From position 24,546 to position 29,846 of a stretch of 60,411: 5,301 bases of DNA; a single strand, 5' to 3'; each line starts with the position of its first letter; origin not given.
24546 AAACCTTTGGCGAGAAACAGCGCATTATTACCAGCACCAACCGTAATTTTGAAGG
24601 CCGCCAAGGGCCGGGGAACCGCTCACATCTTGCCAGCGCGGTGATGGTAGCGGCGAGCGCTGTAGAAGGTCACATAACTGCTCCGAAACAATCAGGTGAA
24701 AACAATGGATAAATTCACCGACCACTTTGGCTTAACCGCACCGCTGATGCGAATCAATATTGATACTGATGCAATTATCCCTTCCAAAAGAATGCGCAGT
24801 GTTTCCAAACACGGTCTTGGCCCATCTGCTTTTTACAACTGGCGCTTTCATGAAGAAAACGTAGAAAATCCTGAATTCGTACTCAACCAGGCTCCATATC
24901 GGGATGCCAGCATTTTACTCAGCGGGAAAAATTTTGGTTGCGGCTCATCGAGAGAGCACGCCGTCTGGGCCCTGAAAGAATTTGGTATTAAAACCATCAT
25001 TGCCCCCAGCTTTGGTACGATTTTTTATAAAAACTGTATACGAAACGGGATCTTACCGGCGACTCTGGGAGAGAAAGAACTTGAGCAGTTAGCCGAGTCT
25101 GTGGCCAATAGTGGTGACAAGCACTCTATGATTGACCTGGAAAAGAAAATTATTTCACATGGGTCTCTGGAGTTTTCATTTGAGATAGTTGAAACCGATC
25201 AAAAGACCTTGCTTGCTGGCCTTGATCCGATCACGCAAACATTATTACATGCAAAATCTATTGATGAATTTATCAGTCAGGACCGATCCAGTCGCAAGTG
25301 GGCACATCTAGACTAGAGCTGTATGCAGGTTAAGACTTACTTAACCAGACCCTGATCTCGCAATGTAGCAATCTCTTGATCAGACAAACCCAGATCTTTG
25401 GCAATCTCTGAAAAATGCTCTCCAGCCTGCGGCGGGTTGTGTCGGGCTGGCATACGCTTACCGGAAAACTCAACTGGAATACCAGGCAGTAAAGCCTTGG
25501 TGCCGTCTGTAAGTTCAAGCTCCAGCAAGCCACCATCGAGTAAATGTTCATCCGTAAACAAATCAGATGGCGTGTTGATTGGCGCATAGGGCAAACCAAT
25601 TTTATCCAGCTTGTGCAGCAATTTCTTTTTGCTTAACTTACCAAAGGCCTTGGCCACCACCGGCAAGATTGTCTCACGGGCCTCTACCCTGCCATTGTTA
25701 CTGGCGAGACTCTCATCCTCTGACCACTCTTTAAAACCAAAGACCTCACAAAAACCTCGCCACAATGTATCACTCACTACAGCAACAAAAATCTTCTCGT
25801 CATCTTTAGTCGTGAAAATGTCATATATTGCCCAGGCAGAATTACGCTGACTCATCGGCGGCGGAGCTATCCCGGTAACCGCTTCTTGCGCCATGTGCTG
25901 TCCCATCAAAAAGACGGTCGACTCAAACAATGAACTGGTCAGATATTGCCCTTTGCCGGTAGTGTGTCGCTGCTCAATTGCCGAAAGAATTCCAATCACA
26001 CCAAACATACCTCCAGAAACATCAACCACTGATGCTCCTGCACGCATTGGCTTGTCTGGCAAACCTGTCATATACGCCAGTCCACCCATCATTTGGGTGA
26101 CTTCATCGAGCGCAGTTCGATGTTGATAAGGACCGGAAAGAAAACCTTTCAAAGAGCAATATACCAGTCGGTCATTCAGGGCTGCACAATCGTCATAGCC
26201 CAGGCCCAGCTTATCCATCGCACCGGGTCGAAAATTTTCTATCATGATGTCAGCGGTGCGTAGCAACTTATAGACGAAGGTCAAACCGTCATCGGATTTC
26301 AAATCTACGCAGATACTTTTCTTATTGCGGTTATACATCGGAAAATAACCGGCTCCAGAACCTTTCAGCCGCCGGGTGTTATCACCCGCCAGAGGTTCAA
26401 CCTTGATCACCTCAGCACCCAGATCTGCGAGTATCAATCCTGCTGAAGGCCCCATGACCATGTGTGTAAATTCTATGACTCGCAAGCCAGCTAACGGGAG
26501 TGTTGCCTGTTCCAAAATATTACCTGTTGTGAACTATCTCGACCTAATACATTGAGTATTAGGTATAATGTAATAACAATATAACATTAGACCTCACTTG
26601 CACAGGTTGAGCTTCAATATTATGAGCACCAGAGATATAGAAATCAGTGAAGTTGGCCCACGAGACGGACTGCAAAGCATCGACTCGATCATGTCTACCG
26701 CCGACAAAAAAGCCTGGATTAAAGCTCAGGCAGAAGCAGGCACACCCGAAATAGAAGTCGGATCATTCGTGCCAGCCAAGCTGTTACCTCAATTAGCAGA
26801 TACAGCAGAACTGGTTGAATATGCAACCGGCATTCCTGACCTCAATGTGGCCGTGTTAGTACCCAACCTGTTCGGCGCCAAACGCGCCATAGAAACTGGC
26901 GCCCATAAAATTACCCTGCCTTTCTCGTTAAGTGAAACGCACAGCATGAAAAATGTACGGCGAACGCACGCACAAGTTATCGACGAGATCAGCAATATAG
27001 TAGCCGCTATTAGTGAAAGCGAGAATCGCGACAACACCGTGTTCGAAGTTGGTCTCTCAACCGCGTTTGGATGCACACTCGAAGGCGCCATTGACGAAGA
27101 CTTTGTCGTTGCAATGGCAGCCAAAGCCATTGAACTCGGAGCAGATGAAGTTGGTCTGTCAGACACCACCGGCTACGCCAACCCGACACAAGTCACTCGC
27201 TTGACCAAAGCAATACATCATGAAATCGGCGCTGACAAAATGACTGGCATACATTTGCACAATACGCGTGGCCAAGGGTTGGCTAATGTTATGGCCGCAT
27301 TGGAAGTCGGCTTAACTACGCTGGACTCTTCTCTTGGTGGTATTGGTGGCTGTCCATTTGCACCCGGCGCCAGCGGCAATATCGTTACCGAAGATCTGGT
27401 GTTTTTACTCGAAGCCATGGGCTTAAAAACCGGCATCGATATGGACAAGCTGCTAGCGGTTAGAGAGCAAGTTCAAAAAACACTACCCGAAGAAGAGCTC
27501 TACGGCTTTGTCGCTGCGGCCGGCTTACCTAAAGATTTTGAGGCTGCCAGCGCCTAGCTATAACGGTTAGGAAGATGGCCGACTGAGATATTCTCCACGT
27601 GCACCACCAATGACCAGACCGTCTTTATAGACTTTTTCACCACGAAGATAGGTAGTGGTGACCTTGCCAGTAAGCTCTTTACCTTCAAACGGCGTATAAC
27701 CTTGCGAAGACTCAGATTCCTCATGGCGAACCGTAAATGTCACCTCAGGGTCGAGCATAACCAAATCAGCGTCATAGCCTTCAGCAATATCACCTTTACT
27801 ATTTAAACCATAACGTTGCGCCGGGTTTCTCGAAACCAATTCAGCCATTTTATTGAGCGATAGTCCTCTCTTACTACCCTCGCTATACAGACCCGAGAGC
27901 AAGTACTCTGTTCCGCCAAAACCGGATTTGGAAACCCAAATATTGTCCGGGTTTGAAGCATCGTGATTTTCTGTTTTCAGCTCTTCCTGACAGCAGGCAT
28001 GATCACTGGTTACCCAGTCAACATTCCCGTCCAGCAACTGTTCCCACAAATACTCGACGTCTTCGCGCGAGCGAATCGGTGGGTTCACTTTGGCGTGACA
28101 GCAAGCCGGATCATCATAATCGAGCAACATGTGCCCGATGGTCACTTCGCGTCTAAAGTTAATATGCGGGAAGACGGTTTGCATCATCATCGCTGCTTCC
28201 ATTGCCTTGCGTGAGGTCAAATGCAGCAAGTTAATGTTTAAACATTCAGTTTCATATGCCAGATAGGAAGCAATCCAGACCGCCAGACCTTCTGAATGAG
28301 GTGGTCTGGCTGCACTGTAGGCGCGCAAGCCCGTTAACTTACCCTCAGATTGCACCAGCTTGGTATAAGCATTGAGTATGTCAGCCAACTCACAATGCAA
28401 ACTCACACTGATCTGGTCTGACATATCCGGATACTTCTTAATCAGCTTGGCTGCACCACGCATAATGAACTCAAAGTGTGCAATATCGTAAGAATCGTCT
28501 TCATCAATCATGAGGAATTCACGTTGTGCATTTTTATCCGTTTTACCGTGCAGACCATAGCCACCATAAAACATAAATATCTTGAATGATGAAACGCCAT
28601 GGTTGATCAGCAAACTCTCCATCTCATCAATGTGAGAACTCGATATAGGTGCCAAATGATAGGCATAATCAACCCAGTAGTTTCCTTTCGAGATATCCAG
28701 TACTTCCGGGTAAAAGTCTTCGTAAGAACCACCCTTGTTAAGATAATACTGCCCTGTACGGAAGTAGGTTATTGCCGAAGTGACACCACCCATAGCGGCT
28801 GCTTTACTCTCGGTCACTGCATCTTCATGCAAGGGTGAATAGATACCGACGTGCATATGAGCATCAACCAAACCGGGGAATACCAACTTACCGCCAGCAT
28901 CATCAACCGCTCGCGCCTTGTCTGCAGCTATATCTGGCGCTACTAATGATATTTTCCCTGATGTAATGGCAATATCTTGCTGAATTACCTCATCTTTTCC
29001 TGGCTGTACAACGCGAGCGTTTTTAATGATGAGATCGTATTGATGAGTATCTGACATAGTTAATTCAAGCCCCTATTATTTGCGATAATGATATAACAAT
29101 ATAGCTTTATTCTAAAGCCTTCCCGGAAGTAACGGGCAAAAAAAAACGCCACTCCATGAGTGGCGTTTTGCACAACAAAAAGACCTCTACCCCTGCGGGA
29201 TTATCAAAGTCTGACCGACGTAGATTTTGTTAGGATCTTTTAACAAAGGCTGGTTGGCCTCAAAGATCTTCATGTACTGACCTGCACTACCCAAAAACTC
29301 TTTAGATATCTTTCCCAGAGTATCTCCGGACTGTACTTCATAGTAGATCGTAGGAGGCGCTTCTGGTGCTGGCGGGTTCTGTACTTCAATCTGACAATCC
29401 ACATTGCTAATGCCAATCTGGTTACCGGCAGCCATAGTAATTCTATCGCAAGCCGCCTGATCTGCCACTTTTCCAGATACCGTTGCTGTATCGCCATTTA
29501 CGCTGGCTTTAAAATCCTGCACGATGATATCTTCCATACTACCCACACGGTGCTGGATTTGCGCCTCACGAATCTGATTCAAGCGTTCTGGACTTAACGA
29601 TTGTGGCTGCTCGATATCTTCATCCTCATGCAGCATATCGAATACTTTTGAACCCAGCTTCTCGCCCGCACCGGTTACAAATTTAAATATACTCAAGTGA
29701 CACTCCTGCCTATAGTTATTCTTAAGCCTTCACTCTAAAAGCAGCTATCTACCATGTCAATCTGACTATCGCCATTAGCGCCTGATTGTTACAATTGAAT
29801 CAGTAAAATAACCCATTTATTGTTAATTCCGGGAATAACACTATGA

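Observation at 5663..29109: One 24-bp palindrome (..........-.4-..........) marks six to seven promoters: an undescribed catabolic regulon with no regulator in view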

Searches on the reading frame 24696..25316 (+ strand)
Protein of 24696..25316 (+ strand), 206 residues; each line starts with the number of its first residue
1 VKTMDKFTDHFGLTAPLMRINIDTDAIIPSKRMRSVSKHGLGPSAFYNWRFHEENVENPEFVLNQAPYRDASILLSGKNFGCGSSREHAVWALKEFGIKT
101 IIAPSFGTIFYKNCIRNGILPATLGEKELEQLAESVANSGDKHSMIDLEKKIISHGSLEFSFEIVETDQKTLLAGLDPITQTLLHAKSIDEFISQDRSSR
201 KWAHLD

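Call 8: search_protein_families(library=pfam, proteins=[window:24696-25316:+], max_evalue=0.001)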
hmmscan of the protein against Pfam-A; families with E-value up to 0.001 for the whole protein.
window:24696-25316:+ (206 aa): 1 family
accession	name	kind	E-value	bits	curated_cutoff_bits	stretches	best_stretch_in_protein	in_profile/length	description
PF00694.25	Aconitase_C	-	5.3e-32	111.3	22.8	1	4-124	1-128/131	Aconitase C-terminal domain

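Call 34: search_protein_families(library=ncbifam, proteins=[window:24696-25316:+], max_evalue=0.00001)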
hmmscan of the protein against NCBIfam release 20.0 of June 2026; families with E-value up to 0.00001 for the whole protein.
window:24696-25316:+ (206 aa): 14 families
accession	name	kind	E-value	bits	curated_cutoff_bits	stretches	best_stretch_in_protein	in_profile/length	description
NF002458.0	PRK01641.1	subfamily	8.8e-73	244.2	167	1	4-203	1-200/202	3-isopropylmalate dehydratase small subunit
TIGR00171.1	leuD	equivalog_domain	5.3e-61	205.8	116.25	1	4-189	1-188/188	3-isopropylmalate dehydratase small subunit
TIGR02087.1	LEUD_arch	subfamily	2.6e-24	85.8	108.95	1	21-154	9-124/157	LeuD/DmdB family oxidoreductase small subunit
NF040604.2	HacB_Meth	equivalog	1.1e-20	74.1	230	1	21-153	13-127/159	homoaconitase small subunit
TIGR02084.1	leud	equivalog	2.8e-20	72.6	245.85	1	21-157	9-127/156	3-isopropylmalate dehydratase small subunit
NF040625.1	HacB2_Meth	equivalog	6.5e-20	71.2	230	1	20-164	13-136/161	homoaconitase small subunit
NF010629.0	PRK14023.1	equivalog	2.3e-18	66.6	229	1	21-160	10-132/166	homoaconitate hydratase small subunit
TIGR01342.1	acon_putative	hypoth_equivalog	8.2e-13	47.4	719.15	1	14-177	473-627/655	putative aconitate hydratase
NF005558.0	PRK07229.1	equivalog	1e-12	47.5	612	1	21-133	481-588/647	aconitate hydratase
TIGR00139.1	h_aconitase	equivalog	7.7e-11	41.1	529.9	1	59-124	573-635/709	homoaconitase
NF006757.0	PRK09277.1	subfamily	1.7e-09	35.9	686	1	71-159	758-843/888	aconitate hydratase AcnA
NF009520.0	PRK12881.1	subfamily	1.7e-08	32.7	905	1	70-131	762-823/893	aconitate hydratase AcnA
TIGR01341.1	aconitase_1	equivalog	2.5e-08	32.1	945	1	72-129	750-807/876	aconitate hydratase AcnA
TIGR01340.1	aconitase_mito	equivalog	1.9e-07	29.8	825.35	1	73-171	625-719/745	aconitate hydratase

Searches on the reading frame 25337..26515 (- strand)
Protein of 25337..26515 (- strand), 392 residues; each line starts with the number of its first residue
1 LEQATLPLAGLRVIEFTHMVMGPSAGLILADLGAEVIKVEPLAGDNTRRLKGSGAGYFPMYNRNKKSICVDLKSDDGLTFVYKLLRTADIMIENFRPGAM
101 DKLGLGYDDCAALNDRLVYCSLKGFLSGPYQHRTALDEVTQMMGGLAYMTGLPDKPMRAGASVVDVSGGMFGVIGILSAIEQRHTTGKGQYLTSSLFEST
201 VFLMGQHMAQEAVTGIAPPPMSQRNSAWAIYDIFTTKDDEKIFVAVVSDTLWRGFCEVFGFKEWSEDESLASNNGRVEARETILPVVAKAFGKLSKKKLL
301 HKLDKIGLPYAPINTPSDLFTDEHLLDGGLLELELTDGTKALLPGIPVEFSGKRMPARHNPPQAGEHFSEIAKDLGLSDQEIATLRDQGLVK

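Call 8: search_protein_families(library=pfam, proteins=[window:25337-26515:-], max_evalue=0.001)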
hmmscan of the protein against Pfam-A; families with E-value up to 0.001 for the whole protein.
window:25337-26515:- (392 aa): 1 family
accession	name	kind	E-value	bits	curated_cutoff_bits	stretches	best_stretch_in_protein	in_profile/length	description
PF02515.22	CoA_transf_3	-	1.5e-108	363.7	23.3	1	8-367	1-365/366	CoA-transferase family III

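Call 34: search_protein_families(library=ncbifam, proteins=[window:25337-26515:-], max_evalue=0.00001)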
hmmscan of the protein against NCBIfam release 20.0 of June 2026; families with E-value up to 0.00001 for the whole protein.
window:25337-26515:- (392 aa): 7 families
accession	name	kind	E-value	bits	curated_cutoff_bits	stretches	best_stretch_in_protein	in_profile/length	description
NF052585.1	SucGlutTfsCaiB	equivalog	4.1e-74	249.5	750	1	3-376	3-389/394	succinate--glutarate CoA-transferase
NF003809.0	PRK05398.1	subfamily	6.4e-72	242.4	442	2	5-203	2-207/416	formyl-CoA transferase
TIGR03253.1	oxalate_frc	equivalog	1.6e-69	234.6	504.2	2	7-201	3-204/416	formyl-CoA transferase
NF008511.0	PRK11430.1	equivalog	8e-60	202.9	522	1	4-357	6-360/381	CoA:oxalate CoA-transferase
NF041294.1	Scnl_mescCoAtase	equivalog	3.8e-55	187.6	700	1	8-371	4-379/381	succinyl-CoA:mesaconate CoA-transferase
NF002914.1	PRK03525.1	equivalog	4.2e-27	95.1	413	1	7-392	9-398/400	L-carnitine CoA-transferase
TIGR04253.1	mesacon_CoA_iso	equivalog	1.2e-22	80.5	725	1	8-391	3-400/403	2-methylfumaryl-CoA isomerase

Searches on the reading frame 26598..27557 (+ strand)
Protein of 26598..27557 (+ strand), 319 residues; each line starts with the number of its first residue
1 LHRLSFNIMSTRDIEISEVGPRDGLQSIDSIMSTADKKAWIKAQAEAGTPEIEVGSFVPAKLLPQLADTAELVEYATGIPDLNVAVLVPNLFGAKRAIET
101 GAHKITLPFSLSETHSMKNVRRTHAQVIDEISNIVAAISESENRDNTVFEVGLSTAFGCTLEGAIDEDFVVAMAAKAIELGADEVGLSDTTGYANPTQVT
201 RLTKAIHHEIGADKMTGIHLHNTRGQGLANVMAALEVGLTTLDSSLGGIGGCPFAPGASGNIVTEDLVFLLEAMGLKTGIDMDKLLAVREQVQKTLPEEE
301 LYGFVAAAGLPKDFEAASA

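Call 8: search_protein_families(library=pfam, proteins=[window:26598-27557:+], max_evalue=0.001)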
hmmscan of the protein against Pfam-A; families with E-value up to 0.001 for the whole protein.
window:26598-27557:+ (319 aa): 1 family
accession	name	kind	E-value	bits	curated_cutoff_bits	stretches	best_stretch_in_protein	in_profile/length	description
PF00682.25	HMGL-like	-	4.1e-46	157.9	29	1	14-292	2-260/260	HMGL-like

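Call 34: search_protein_families(library=ncbifam, proteins=[window:26598-27557:+], max_evalue=0.00001)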
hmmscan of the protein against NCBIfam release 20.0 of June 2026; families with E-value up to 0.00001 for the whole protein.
window:26598-27557:+ (319 aa): 23 families
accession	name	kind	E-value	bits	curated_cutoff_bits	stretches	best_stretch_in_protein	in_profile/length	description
NF004283.0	PRK05692.1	subfamily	1.3e-79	267.5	246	1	12-298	5-286/300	hydroxymethylglutaryl-CoA lyase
NF006049.0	PRK08195.1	subfamily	7.3e-21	74.6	229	1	166-298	146-272/344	4-hyroxy-2-oxovalerate/4-hydroxy-2-oxopentanoic acid aldolase,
TIGR02660.1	nifV_homocitr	equivalog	5.9e-20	71.9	462.9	1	17-294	5-261/365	homocitrate synthase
TIGR03217.1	4OH_2_O_val_ald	equivalog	2.4e-19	69.7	286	1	161-296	136-265/334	4-hydroxy-2-oxovalerate aldolase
TIGR02146.1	LysS_fung_arch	equivalog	4.3e-19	69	413.55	1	22-250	7-220/344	homocitrate synthase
TIGR02090.1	LEU1_arch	subfamily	7.5e-19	68.1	484.75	1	21-294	8-260/363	isopropylmalate/citramalate/homocitrate synthases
NF002086.0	PRK00915.1-3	equivalog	5.8e-17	61.4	532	1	12-284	5-267/516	2-isopropylmalate synthase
NF002085.0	PRK00915.1-2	subfamily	1.4e-16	60.4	517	1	95-294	91-273/504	2-isopropylmalate synthase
TIGR00973.1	leuA_bact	equivalog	3.8e-15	55.3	598.7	1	16-288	4-266/494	2-isopropylmalate synthase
NF008984.0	PRK12330.1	equivalog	6.3e-15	55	827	1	167-298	155-280/500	methylmalonyl-CoA carboxytransferase subunit 5S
NF002087.0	PRK00915.1-4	equivalog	1.7e-14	53.3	729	1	102-292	95-275/516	2-isopropylmalate synthase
NF041069.1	IPMS_Sufob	equivalog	6.1e-14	52.1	600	1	22-286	9-254/371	isopropylmalate synthase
NF002088.0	PRK00915.1-5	equivalog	1.4e-11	43.6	697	1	105-251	95-233/514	2-isopropylmalate synthase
NF006761.0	PRK09282.1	domain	3.2e-11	42.4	402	1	168-295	154-273/591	pyruvate carboxylase subunit B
NF002084.0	PRK00915.1-1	equivalog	6.2e-11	41.5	748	1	96-289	86-270/523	2-isopropylmalate synthase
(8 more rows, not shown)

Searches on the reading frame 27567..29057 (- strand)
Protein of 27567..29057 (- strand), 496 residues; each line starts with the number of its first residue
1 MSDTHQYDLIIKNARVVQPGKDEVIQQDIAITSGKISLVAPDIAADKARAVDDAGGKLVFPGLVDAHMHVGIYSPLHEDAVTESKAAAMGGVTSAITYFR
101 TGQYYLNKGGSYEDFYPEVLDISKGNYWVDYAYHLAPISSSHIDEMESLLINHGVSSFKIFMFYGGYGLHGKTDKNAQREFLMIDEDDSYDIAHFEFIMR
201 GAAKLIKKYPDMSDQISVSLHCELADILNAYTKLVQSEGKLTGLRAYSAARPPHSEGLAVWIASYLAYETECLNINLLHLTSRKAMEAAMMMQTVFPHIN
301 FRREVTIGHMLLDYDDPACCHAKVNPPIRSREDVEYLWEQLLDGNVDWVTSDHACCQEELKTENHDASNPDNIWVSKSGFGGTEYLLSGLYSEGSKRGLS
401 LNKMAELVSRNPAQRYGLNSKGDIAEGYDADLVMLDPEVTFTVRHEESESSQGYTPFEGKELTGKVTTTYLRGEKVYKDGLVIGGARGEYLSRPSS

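Call 8: search_protein_families(library=pfam, proteins=[window:27567-29057:-], max_evalue=0.001)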
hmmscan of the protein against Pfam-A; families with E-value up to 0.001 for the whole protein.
window:27567-29057:- (496 aa): 2 families
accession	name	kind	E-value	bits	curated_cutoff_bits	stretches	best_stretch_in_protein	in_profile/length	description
PF07969.17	Amidohydro_3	-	1.3e-15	58.3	29.7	2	396-477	404-472/472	Amidohydrolase family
PF01979.26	Amidohydro_1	-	1.9e-13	50.9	25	1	330-476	228-345/345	Amidohydrolase family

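Call 34: search_protein_families(library=ncbifam, proteins=[window:27567-29057:-], max_evalue=0.00001)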
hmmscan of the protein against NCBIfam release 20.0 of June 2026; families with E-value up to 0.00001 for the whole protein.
window:27567-29057:- (496 aa): 59 families (the best 25 are shown)
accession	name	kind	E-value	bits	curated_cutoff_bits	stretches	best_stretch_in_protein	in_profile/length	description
TIGR03178.1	allantoinase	equivalog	7e-70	236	357.85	1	8-492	1-440/441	allantoinase AllB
NF004839.0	PRK06189.1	equivalog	5.9e-68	229.5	631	1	6-492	2-446/451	allantoinase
NF058539.1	ergo_uti2_ErtD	equivalog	3.7e-64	217.3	650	2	215-481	174-434/449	hydantoin-5-propionate amidohydrolase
TIGR02033.1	D-hydantoinase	equivalog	4.6e-62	210.4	393.25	2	218-493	179-454/454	dihydropyrimidinase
TIGR00857.1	pyrC_multi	subfamily_domain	4.1e-56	190.7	279.05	2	215-480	160-412/412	dihydroorotase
NF005960.0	PRK08044.1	equivalog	7.8e-56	189.7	688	1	6-479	2-435/453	allantoinase AllB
NF009941.0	PRK13404.1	subfamily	1.2e-55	189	647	2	218-493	182-461/478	dihydropyrimidinase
NF002668.0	PRK02382.1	equivalog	1.6e-54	185.3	452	2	214-480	166-414/436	dihydroorotase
NF006559.0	PRK09060.1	equivalog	7.1e-53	179.5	482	2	274-490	229-435/444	dihydroorotase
NF005751.0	PRK07575.1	equivalog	4.6e-49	167.1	529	1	8-491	4-434/440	dihydroorotase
NF058538.1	ergo_util_ErtD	equivalog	4.7e-49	167.4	600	2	216-484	175-436/446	hydantoin-5-propionate amidohydrolase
NF006688.0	PRK09236.1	equivalog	2.8e-43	148.3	535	2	217-491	174-440/444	dihydroorotase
NF006844.0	PRK09357.2-5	equivalog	1e-40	140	701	2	204-479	161-422/422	dihydroorotase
NF003271.0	PRK04250.1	equivalog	1.6e-37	129.1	405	2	271-491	200-402/407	dihydroorotase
NF006836.0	PRK09357.1-1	equivalog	2.9e-36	125.1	538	2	298-481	249-428/432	dihydroorotase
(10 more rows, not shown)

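Call 52: search_solved_structures(query=window:27567-29057:-, max_evalue=1e-20)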
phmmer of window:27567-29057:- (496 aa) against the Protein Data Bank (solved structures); distinct sequences matched with E-value up to 1e-20: 25.
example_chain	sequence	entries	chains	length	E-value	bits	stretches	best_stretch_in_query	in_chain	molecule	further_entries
3e74_A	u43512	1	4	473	1.7e-43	152.3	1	6-478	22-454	Allantoinase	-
8hfd_A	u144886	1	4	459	3e-43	151.5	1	7-478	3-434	Allantoinase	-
1nfg_A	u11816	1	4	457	4e-38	134.6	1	218-493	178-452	D-hydantoinase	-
1gkp_A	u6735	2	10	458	3.8e-37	131.4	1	216-486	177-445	HYDANTOINASE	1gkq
3hm7_A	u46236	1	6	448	5.5e-37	130.8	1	5-479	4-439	Allantoinase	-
4kqn_A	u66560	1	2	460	1.6e-36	129.4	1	218-494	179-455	D-hydantoinase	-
1gkr_A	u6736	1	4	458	1.6e-36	129.3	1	218-493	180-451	NON-ATP DEPENDENT L-SELECTIVE HYDANTOINASE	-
1yny_A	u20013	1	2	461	5.5e-36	127.5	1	218-494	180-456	D-Hydantoinase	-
4kir_A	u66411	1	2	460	5.5e-36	127.5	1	218-494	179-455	D-hydantoinase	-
3sfw_A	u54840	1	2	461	2.3e-35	125.5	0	218-493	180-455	Dihydropyrimidinase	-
1k1d_A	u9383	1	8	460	6.2e-34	120.8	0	218-493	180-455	D-hydantoinase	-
5ykd_A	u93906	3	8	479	2.7e-29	105.5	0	220-495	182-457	D-hydantoinase/dihydropyrimidinase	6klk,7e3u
5e5c_A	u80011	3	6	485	2.9e-29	105.4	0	220-495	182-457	D-hydantoinase/dihydropyrimidinase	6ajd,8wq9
4yiw_A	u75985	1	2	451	8.3e-28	100.6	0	217-474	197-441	Dihydroorotase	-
3mpg_A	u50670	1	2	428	2e-27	99.3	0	217-474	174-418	Dihydroorotase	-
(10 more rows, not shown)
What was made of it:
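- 27567..29057 (-): Cyclic amidohydrolase (allantoinase/D-hydantoinase-like) under site 6. calls 8, 34, 52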

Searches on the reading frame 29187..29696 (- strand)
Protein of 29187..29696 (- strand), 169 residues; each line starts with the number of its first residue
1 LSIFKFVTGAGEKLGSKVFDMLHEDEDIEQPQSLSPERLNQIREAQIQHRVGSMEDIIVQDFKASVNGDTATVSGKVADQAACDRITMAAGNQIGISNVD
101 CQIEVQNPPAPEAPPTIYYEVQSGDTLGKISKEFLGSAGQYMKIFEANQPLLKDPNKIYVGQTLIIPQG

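Call 8: search_protein_families(library=pfam, proteins=[window:29187-29696:-], max_evalue=0.001)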
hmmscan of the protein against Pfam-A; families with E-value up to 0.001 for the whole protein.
window:29187-29696:- (169 aa): 2 families
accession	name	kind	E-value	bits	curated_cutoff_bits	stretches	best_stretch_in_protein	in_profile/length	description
PF01476.26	LysM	-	3.2e-10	40.2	20.9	1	119-167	1-43/43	LysM domain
PF04972.22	BON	-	4e-05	24.3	27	1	44-106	6-68/69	BON domain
